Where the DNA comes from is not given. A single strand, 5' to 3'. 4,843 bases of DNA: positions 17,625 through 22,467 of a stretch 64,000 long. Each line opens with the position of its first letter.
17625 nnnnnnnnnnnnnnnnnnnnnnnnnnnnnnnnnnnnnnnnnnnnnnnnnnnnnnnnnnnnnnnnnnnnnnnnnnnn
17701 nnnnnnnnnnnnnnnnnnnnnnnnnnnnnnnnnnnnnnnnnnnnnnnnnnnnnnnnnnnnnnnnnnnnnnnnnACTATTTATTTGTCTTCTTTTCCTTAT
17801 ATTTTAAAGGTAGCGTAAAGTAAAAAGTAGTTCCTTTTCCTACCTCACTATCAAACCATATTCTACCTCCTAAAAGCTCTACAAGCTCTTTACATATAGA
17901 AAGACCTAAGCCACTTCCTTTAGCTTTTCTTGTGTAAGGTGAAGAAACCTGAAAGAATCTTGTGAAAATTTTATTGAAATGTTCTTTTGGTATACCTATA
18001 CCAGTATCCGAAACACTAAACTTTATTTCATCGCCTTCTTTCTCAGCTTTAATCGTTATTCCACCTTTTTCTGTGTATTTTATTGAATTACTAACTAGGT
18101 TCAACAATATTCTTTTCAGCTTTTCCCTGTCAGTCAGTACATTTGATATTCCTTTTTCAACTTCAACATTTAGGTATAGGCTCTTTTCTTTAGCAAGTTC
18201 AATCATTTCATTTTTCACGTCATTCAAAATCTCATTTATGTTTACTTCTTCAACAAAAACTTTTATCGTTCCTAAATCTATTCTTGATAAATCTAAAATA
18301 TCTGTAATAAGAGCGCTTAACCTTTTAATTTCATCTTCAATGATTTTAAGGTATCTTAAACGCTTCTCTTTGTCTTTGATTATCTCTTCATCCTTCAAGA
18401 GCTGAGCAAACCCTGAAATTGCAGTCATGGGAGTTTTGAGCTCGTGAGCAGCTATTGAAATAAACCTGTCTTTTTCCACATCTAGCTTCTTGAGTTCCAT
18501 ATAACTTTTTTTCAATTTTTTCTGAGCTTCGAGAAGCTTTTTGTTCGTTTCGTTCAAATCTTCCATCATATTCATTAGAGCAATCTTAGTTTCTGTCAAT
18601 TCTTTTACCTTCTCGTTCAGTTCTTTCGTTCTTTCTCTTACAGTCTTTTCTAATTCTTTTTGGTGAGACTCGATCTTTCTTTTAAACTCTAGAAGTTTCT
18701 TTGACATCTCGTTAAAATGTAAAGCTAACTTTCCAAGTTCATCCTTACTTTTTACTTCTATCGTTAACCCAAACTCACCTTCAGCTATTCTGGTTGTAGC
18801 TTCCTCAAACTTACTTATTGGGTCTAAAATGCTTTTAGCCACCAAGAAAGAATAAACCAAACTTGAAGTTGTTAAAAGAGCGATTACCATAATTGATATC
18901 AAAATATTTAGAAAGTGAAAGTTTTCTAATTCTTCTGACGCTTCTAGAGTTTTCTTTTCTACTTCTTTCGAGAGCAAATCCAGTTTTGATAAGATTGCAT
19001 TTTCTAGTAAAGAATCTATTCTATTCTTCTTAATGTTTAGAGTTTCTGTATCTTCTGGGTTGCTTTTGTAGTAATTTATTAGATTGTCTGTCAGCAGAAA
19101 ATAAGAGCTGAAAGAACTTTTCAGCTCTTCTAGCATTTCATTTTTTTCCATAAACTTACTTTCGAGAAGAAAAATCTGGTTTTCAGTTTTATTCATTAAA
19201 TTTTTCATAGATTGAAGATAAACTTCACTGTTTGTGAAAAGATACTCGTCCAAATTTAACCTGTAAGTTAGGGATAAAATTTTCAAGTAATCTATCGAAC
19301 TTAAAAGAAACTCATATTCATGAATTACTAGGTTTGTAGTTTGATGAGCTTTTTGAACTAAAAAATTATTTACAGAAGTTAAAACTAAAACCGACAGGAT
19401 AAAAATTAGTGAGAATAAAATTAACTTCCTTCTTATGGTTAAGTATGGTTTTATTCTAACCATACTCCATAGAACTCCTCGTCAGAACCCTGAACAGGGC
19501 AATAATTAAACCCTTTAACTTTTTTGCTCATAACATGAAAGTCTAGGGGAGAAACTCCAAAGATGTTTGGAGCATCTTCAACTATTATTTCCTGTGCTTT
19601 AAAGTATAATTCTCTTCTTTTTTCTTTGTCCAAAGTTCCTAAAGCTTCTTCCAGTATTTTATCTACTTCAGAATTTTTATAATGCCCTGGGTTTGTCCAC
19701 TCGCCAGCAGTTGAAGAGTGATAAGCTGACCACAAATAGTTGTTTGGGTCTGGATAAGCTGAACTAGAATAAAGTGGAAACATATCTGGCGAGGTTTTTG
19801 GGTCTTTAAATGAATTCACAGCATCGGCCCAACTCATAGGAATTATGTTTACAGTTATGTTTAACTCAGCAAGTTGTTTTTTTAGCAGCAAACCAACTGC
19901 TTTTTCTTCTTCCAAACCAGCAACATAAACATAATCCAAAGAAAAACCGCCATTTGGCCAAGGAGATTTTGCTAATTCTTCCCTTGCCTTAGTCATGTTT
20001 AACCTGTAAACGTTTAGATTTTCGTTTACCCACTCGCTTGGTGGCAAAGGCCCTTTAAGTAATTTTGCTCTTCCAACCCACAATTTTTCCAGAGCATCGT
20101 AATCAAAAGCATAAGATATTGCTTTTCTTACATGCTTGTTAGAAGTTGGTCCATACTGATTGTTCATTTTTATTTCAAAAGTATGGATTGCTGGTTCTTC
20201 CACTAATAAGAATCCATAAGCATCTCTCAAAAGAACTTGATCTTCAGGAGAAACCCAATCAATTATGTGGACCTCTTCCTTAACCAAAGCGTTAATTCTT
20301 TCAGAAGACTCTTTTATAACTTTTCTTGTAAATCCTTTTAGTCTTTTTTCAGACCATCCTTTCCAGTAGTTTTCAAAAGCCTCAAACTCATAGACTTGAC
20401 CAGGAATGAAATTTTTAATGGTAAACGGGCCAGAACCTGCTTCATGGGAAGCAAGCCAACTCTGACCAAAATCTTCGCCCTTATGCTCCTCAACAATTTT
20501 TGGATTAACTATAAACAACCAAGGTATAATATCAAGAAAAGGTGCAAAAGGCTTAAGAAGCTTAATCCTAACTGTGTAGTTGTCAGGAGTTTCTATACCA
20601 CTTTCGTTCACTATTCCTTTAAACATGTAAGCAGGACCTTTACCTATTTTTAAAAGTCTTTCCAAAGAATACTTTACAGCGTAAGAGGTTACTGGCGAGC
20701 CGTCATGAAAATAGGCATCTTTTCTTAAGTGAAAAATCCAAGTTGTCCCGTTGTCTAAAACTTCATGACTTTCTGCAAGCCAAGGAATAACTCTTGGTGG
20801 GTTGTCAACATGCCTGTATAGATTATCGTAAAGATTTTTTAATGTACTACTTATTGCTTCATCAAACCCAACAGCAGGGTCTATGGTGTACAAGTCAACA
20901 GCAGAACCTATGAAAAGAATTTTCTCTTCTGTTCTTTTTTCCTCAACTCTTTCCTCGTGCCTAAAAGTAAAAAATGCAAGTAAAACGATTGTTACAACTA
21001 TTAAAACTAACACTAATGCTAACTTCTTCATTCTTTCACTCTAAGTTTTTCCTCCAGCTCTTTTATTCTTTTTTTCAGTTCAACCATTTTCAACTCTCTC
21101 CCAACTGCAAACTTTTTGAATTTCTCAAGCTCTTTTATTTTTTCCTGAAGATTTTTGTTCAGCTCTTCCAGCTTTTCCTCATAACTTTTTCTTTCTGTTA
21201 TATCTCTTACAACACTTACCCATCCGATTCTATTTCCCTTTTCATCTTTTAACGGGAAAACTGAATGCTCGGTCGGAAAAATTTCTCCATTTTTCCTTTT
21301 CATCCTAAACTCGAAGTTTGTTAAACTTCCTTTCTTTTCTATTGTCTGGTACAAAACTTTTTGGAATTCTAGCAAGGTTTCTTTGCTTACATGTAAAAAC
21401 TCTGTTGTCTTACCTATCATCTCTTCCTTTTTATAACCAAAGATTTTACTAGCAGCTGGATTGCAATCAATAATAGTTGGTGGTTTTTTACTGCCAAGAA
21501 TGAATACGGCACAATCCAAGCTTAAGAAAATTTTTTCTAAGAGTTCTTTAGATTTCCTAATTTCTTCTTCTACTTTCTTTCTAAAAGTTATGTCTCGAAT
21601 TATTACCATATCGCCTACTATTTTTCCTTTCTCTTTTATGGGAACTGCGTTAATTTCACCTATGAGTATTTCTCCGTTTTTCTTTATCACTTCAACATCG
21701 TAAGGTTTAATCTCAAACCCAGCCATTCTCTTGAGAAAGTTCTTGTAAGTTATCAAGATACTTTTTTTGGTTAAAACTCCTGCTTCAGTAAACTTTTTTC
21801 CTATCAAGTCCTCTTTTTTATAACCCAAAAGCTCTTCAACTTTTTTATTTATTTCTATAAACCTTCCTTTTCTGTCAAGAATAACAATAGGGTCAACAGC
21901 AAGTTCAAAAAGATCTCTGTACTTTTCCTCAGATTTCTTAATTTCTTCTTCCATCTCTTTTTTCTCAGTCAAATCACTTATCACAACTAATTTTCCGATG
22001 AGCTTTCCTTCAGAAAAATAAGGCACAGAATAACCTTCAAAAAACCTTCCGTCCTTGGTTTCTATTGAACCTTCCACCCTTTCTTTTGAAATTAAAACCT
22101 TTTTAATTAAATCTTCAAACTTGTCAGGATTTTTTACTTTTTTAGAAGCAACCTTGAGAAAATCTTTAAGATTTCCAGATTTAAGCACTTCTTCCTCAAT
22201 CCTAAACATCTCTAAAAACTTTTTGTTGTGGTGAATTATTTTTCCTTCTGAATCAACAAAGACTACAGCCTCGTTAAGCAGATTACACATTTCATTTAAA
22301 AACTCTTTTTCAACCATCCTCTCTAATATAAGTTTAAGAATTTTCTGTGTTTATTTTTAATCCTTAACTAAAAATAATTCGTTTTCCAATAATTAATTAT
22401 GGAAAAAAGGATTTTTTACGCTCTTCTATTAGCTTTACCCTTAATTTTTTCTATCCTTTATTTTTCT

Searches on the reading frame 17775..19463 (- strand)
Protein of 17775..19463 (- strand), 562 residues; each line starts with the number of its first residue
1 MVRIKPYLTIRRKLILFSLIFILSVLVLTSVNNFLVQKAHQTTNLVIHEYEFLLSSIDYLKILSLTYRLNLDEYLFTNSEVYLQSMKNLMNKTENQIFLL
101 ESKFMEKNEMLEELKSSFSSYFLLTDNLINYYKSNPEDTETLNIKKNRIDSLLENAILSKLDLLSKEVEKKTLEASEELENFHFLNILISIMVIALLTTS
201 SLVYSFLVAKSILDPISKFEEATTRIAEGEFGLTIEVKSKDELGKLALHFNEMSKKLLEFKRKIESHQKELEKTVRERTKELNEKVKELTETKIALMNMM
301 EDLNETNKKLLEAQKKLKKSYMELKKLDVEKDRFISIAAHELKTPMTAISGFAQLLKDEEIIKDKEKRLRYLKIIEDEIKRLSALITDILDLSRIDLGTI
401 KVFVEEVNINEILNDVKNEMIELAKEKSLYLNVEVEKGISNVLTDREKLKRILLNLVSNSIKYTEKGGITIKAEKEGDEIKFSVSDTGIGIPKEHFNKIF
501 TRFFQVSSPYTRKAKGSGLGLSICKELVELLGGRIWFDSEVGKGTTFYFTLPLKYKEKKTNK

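Call 9: search_protein_families(library=pfam, max_evalue=0.001, proteins=[window:17775-19463:-])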
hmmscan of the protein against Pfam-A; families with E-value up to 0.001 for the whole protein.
window:17775-19463:- (562 aa): 4 families
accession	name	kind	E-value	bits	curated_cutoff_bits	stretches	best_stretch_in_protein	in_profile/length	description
PF02518.31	HATPase_c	-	7.2e-35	120.2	26.4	1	445-554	2-110/111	Histidine kinase-, DNA gyrase B-, and HSP90-like ATPase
PF00512.31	HisKA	-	5.7e-21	74.8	26.9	1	331-397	2-65/66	His Kinase A (phospho-acceptor) domain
PF00672.30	HAMP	-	2.6e-12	47.3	25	1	207-258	1-52/53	HAMP domain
PF13589.12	HATPase_c_3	-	0.00048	20.6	25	0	450-518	4-74/137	Histidine kinase-, DNA gyrase B-, and HSP90-like ATPase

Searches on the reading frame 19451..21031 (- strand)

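Call 9: search_protein_families(library=pfam, max_evalue=0.001, proteins=[window:19451-21031:-])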
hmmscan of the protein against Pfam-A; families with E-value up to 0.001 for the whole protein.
window:19451-21031:- (526 aa): 1 family
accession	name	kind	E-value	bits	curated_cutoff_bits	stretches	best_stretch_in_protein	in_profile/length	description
PF00496.27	SBP_bac_5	-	1.5e-76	258.3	32.4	1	81-442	2-366/368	Bacterial extracellular solute-binding proteins, family 5 Middle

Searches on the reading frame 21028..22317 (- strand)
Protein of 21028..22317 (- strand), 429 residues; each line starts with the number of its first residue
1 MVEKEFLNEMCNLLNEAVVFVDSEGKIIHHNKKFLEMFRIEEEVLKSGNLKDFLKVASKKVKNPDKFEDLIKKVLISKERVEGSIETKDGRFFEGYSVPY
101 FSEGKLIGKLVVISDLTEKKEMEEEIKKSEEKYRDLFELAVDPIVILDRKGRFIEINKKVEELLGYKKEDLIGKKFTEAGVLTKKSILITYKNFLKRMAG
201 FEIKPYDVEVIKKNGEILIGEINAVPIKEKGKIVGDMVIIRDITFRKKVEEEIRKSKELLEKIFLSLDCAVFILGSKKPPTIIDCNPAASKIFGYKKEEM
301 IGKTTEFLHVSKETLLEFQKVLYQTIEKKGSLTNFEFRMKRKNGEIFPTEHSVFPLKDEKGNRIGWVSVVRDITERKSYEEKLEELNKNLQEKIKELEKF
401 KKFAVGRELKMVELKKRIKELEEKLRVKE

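Call 9: search_protein_families(library=pfam, max_evalue=0.001, proteins=[window:21028-22317:-])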
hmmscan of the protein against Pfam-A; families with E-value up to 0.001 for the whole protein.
window:21028-22317:- (429 aa): 9 families
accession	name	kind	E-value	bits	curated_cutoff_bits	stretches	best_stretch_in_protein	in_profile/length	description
PF13426.13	PAS_9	-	2.1e-44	150.5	27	3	270-375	3-103/103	PAS domain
PF08448.16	PAS_4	-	7.8e-32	110.2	23.1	3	281-377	16-109/110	PAS fold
PF00989.32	PAS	-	2.1e-31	108.7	22.6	3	265-373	8-113/113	PAS fold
PF13188.13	PAS_8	-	6.2e-24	83.5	21.8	2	131-175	1-46/65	PAS domain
PF08447.18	PAS_3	-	6.8e-19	68.4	25.6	1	282-370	1-89/89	PAS fold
PF12860.13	PAS_7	-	1.1e-12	48.5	27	1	13-123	3-114/115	PAS fold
PF24820.1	Diguanyl_cycl_sensor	-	1.8e-11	44.3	28.1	0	12-60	3-51/109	Diguanylate cyclase-like sensor domain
PF13596.12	PAS_10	-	2.7e-07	31.6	22.1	0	7-117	1-106/106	PAS domain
PF24990.1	PAS_13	-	3.7e-05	24.5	27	1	143-196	2-55/143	ERT1/acuK family PAS domain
